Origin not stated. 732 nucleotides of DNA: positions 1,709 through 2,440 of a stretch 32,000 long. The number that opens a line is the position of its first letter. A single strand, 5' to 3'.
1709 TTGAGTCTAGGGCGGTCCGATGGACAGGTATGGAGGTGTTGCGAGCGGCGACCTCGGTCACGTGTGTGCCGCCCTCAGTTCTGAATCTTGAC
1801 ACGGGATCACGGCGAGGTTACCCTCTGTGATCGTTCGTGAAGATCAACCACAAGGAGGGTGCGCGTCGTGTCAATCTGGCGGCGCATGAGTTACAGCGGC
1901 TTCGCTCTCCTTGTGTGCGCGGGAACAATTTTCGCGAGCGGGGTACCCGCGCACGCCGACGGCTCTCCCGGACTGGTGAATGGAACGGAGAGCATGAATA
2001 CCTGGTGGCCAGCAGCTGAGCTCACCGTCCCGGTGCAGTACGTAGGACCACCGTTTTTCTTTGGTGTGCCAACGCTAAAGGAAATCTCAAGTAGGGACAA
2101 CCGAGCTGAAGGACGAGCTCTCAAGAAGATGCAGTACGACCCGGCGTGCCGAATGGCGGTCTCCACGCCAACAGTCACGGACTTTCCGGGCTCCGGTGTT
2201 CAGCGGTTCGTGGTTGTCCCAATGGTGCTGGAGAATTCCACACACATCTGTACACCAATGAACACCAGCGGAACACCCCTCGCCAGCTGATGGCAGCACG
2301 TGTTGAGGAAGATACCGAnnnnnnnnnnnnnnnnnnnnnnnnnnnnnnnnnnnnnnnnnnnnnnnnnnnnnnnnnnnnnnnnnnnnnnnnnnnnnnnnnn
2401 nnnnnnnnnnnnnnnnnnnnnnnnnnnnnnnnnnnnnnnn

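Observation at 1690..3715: Low-GC insertion between pdxS and the pimA block: a small secreted protein followed by two tandem SUKH (SMI1/KNR4) immunity-like paralogs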

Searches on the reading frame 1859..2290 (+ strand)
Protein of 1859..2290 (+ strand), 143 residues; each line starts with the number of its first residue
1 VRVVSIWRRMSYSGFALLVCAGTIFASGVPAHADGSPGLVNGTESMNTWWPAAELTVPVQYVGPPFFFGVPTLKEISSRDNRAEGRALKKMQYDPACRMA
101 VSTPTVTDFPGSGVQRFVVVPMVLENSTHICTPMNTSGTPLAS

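Call 3: search_protein_families(library=pfam, proteins=[window:1859-2290:+], max_evalue=1)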
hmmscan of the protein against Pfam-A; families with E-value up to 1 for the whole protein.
window:1859-2290:+ (143 aa): 0 families

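Call 4: search_protein_families(library=ncbifam, proteins=[window:1859-2290:+], max_evalue=1)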
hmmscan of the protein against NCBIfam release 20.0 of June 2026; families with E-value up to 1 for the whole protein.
window:1859-2290:+ (143 aa): 0 families

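Call 7: find_homologous_proteins(query=window:1859-2290:+, max_evalue=0.01)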
Query window:1859-2290:+ (143 aa): 1 proteins with E <= 0.01 among 9 candidates.
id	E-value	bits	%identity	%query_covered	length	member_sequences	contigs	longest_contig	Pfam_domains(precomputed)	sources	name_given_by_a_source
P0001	1.1e-88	313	98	98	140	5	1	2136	-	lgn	-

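Call 11: find_encoding_contigs(protein=P0001, flank=10000)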
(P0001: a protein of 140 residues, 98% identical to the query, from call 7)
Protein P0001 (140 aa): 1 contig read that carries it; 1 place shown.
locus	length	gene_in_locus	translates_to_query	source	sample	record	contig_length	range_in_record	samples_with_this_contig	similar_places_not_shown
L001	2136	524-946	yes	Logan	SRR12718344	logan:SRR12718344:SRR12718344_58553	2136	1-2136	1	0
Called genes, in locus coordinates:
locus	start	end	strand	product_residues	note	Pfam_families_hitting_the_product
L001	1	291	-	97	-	?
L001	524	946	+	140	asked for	-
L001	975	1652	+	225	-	PF09346:SMI1_KNR4 (weak)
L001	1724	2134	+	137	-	?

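Call 18: search_protein_representatives(protein=window:1868-2290:+)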
Query: 140 residues. Proteins with E-value up to 0.001 (for the whole library): 11; up to 1e-10: 2; up to 1e-30: 1. The best 11 are listed.
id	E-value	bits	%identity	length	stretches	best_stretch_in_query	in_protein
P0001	1.3e-89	313.7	99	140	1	1-140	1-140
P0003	6.3e-13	65.2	39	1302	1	106-133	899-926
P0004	1.1e-07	48.2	51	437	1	69-123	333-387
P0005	4.6e-07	46.2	55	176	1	69-121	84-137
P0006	9.2e-07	45.2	48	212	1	60-121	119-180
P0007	4.6e-06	43.0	52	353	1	60-127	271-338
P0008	5.4e-06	42.8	47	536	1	62-129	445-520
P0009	7.0e-06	42.4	54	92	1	72-121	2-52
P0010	3.4e-05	40.2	36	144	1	69-137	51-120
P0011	1.7e-04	37.9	46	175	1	69-131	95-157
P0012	2.0e-04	37.6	45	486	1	69-123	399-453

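Call 22: search_protein_families(library=pfam, proteins=[P0004, P0005, P0006, P0007, P0008, P0010, P0011, P0012, P0009], max_evalue=0.1)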
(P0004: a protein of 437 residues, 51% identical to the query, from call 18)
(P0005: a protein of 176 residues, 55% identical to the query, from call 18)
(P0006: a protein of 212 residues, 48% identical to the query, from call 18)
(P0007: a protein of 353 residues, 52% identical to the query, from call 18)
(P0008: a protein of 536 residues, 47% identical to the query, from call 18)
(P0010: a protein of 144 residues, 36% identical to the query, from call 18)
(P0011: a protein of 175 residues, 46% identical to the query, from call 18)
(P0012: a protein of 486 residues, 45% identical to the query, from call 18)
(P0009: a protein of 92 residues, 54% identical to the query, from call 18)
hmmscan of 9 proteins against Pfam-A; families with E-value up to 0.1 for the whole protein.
P0004 (437 aa): 1 family
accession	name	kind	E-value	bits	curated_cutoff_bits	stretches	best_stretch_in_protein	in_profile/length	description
PF14040.12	DNase_NucA_NucB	-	1e-07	32.8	23.8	1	306-353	39-86/100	Deoxyribonuclease NucA/NucB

P0005 (176 aa): 1 family
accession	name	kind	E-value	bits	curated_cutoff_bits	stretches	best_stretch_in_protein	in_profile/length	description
PF14040.12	DNase_NucA_NucB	-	3.6e-10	40.7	23.8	1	59-104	41-86/100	Deoxyribonuclease NucA/NucB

P0006 (212 aa): 1 family
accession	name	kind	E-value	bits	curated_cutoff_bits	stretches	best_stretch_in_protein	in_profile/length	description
PF14040.12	DNase_NucA_NucB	-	2.8e-07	31.4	23.8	1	101-149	44-86/100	Deoxyribonuclease NucA/NucB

P0007 (353 aa): 1 family
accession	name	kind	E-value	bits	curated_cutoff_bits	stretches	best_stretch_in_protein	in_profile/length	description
PF14040.12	DNase_NucA_NucB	-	5.5e-06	27.3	23.8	1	253-301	44-86/100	Deoxyribonuclease NucA/NucB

P0008 (536 aa): 1 family
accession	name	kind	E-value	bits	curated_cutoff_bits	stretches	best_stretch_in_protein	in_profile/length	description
PF14040.12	DNase_NucA_NucB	-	9.9e-07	29.6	23.8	1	414-473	31-85/100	Deoxyribonuclease NucA/NucB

P0010 (144 aa): 1 family
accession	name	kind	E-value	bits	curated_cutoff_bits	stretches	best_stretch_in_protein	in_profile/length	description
PF14040.12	DNase_NucA_NucB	-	7.4e-10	39.7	23.8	1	30-72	45-87/100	Deoxyribonuclease NucA/NucB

P0011 (175 aa): 1 family
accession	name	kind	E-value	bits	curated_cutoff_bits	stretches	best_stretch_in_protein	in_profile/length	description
PF14040.12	DNase_NucA_NucB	-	9e-09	36.2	23.8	1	73-115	44-86/100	Deoxyribonuclease NucA/NucB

P0012 (486 aa): 1 family
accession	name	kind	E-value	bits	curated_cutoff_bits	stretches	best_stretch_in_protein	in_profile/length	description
PF14040.12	DNase_NucA_NucB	-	7.2e-09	36.5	23.8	1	354-419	19-86/100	Deoxyribonuclease NucA/NucB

P0009 (92 aa): 0 families

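Call 30: find_encoding_contigs(protein=P0006, flank=5000, max_places=2)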
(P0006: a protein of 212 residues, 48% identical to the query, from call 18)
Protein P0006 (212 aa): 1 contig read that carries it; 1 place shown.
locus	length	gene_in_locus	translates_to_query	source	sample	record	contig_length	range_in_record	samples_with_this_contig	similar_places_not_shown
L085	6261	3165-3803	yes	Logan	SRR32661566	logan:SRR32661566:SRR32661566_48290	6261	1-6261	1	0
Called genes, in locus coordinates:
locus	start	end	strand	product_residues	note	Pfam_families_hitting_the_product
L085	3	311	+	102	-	?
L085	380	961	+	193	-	PF11429:Colicin_D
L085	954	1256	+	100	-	PF09204:Colicin_immun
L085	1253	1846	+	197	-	-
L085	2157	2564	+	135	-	-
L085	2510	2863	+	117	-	-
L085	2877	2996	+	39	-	-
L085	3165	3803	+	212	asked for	PF14040:DNase_NucA_NucB (weak)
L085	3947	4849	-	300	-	PF01609:DDE_Tnp_1, PF13701:DDE_Tnp_1_4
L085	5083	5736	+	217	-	-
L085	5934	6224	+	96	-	-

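Call 31: find_encoding_contigs(protein=P0011, flank=5000, max_places=2)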
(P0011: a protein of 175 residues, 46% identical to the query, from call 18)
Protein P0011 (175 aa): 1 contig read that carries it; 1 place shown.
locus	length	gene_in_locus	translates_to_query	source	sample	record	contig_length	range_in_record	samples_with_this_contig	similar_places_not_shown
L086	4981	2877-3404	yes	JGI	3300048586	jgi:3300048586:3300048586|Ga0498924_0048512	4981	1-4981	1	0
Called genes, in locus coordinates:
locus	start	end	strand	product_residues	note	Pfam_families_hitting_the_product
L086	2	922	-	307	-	?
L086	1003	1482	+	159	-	PF24722:DUF7674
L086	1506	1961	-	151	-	PF01337:Barstar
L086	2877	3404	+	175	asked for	PF14040:DNase_NucA_NucB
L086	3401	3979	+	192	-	-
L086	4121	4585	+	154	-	-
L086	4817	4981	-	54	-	?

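Call 42: find_related_loci(query=A5, collection=metagenome_contigs, flank=5000)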
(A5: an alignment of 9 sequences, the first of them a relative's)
Query A5 (176 aa) in metagenome_contigs; peptide patterns used: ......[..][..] (x = any residue, [..] = any of these).
82 stretches matched a pattern; 53 encode a relative of the query (tblastn E <= 1e-3); 53 distinct loci.
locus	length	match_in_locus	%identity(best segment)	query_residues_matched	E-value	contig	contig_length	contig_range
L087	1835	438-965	100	1-176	1e-127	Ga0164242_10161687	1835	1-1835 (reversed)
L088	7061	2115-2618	43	2-173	1e-39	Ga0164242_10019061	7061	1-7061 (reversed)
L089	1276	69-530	47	3-158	9e-40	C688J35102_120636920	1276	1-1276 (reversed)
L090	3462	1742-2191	41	3-158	1e-31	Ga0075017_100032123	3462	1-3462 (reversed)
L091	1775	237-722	37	3-160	6e-24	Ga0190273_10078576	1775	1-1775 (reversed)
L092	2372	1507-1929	35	3-160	4e-22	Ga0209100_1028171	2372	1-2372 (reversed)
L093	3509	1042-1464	35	3-160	4e-22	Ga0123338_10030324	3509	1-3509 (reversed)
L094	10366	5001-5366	37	13-134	4e-19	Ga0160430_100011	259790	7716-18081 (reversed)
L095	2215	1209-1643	37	2-145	1e-17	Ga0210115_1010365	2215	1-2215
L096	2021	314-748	35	2-145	2e-17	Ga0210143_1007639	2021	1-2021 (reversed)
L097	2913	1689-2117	33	2-134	7e-17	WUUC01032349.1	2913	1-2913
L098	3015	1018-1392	36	1-115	9e-16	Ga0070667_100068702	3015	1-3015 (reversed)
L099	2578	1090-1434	37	1-120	9e-16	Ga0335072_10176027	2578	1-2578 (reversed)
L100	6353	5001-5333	37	1-112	8e-14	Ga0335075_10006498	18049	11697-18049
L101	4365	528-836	36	21-114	9e-14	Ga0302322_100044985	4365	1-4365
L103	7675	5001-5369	34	4-138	3e-13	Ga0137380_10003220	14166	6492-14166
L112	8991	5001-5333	32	1-138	2e-11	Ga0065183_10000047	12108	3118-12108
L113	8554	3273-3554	36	2-97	5e-11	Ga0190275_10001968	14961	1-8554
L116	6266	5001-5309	38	3-103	1e-10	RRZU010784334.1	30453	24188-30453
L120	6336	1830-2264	31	3-176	2e-9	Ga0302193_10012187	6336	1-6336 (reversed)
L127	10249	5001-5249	36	30-103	7e-8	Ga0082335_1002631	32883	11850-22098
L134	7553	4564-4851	28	13-103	7e-6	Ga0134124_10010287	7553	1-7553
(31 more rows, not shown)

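Call 46: search_protein_families(library=pfam, proteins=[L103:3-5399:+, L112:3-5363:+, L134:1-4944:+, L127:1914-5417:+, L116:2865-5450:+, L113:1737-3662:+, L120:294-2204:+, L088:894-2630:+, L090:692-2209:+], max_evalue=0.001)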
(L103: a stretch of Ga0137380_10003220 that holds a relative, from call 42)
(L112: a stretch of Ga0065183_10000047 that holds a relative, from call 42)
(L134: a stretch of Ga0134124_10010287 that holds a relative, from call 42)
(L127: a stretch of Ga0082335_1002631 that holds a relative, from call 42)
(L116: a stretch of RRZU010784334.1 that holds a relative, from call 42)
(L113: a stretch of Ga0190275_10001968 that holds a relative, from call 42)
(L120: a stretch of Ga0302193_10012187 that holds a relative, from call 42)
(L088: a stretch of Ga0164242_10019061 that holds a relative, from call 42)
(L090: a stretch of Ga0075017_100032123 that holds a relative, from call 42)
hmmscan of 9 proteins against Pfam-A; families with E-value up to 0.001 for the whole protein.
L103:3-5399:+ (1799 aa): 6 families
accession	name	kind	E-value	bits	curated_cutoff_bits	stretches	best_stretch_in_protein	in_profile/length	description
PF05593.20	RHS_repeat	-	2e-195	630.8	22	24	1009-1045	1-37/38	RHS Repeat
PF25023.1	TEN_YD-shell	-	4.5e-14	51.9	50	1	1300-1549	628-893/909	Teneurin YD-shell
PF14040.12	DNase_NucA_NucB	-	2.5e-12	47.6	23.8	1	1721-1767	42-88/100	Deoxyribonuclease NucA/NucB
PF15283.12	DUF4595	-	3.5e-09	37.3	34.2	0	713-801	1-109/202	Domain of unknown function (DUF4595) with porin-like fold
PF20148.4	DUF6531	-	1.6e-06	28.8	24.1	0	255-302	5-51/74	Domain of unknown function (DUF6531)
PF02369.22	Big_1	-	1.5e-05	25.4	34.9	1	61-119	20-80/93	Bacterial Ig-like domain (group 1)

L112:3-5363:+ (1787 aa): 2 families
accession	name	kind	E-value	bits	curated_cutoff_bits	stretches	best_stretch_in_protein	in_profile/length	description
PF05593.20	RHS_repeat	-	5e-96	314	22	14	925-962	1-38/38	RHS Repeat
PF14040.12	DNase_NucA_NucB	-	2e-15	57.6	23.8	1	1715-1771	43-99/100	Deoxyribonuclease NucA/NucB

L134:1-4944:+ (1648 aa): 3 families
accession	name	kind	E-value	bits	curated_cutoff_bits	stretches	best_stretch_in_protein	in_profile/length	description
PF05593.20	RHS_repeat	-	1.5e-93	306.1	22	13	807-840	4-37/38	RHS Repeat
PF14040.12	DNase_NucA_NucB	-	1.1e-10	42.4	23.8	1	1570-1631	44-99/100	Deoxyribonuclease NucA/NucB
PF20148.4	DUF6531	-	5.4e-05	23.9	24.1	0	79-125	5-50/74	Domain of unknown function (DUF6531)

L127:1914-5417:+ (1168 aa): 2 families
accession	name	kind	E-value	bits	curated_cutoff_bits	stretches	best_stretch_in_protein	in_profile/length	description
PF01841.26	Transglut_core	-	8.7e-14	52.2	23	1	285-421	16-108/108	Transglutaminase-like superfamily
PF14040.12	DNase_NucA_NucB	-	1.2e-10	42.2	23.8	1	1061-1127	36-99/100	Deoxyribonuclease NucA/NucB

L116:2865-5450:+ (862 aa): 1 family
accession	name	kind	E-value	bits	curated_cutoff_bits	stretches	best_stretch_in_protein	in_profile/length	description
PF14040.12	DNase_NucA_NucB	-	2.5e-07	31.5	23.8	1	764-825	39-95/100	Deoxyribonuclease NucA/NucB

L113:1737-3662:+ (642 aa): 1 family
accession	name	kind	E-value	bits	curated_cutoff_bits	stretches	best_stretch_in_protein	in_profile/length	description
PF14040.12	DNase_NucA_NucB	-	8.6e-10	39.5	23.8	1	559-613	35-86/100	Deoxyribonuclease NucA/NucB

L120:294-2204:+ (637 aa): 0 families

L088:894-2630:+ (579 aa): 1 family
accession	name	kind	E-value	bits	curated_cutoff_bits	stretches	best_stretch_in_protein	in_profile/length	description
PF14040.12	DNase_NucA_NucB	-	1.1e-06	29.5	23.8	1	457-516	31-85/100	Deoxyribonuclease NucA/NucB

L090:692-2209:+ (506 aa): 1 family
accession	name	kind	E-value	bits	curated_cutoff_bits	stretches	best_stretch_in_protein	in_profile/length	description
PF14040.12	DNase_NucA_NucB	-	9.4e-13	49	23.8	1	412-469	43-98/100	Deoxyribonuclease NucA/NucB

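Call 74: search_protein_families(library=pfam, proteins=[L088:6-761:+, L088:5070-6569:-, L088:4348-4977:+, L088:3174-3872:+, L088:2630-3265:+, L086:4121-4585:+], max_evalue=0.01)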
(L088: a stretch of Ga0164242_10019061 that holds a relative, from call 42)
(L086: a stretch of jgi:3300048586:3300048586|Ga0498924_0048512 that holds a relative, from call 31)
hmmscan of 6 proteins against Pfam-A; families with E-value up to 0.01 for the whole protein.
L088:6-761:+ (251 aa): 0 families

L088:5070-6569:- (499 aa): 0 families

L088:4348-4977:+ (210 aa): 1 family
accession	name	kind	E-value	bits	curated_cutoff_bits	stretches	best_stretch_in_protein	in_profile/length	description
PF09346.15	SMI1_KNR4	-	4.2e-07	31.1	25.4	1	53-153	4-106/125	SMI1 / KNR4 family (SUKH-1)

L088:3174-3872:+ (233 aa): 1 family
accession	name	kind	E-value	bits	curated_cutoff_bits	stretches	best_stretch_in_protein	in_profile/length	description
PF09346.15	SMI1_KNR4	-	0.00099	20.2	25.4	1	68-161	1-90/125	SMI1 / KNR4 family (SUKH-1)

L088:2630-3265:+ (212 aa): 1 family
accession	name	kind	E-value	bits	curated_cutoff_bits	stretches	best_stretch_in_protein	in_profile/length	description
PF09346.15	SMI1_KNR4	-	8.1e-08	33.4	25.4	1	47-159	1-107/125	SMI1 / KNR4 family (SUKH-1)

L086:4121-4585:+ (154 aa): 0 families

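Call 80: find_encoding_contigs(protein=window:1868-2290:+, flank=4000, max_places=8)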
Protein window:1868-2290:+ (140 aa): 15 contigs read that carry it; 5 places shown.
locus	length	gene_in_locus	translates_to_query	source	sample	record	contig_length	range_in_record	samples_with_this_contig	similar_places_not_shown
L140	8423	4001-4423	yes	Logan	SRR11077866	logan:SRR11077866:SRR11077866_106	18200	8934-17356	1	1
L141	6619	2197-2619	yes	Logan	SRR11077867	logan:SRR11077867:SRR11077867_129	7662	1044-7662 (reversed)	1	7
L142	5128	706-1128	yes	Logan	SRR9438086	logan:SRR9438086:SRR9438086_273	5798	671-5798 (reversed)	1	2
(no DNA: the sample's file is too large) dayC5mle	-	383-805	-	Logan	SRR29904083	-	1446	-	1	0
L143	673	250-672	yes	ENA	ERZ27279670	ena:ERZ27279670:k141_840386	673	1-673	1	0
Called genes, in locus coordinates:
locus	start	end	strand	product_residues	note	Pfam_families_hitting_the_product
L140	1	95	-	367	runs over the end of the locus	PF06068:TIP49 (weak), PF05496:RuvB_N, PF13191:AAA_16, PF07728:AAA_5 (weak), PF00004:AAA, PF17864:AAA_lid_4, PF05491:WHD_RuvB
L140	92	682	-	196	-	PF01330:RuvA_N, PF00633:HHH (faint), PF21176:RecR_HhH (faint), PF14520:HHH_5, PF07499:RuvA_C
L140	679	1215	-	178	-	PF02075:RuvC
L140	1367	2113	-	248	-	PF20772:TACO1_YebC_N, PF01709:Transcrip_reg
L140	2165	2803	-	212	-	PF01174:SNO, PF07685:GATase_3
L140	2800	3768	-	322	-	PF01680:SOR_SNZ, PF01207:Dus (faint), PF05690:ThiG (weak)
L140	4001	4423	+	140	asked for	-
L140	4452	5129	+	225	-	PF09346:SMI1_KNR4 (weak)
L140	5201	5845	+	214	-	-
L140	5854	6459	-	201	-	-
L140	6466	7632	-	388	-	PF13439:Glyco_transf_4, PF13579:Glyco_trans_4_4, PF20706:GT4-conflict, PF00534:Glycos_transf_1, PF13692:Glyco_trans_1_4, PF13524:Glyco_trans_1_2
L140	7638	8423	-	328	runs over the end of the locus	PF03279:Lip_A_acyltrans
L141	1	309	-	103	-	?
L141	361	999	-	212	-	PF01174:SNO, PF07685:GATase_3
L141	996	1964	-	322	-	PF01680:SOR_SNZ, PF01207:Dus (faint), PF05690:ThiG (weak)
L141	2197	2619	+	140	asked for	-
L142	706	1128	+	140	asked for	-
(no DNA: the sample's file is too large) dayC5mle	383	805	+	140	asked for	-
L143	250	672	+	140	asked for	?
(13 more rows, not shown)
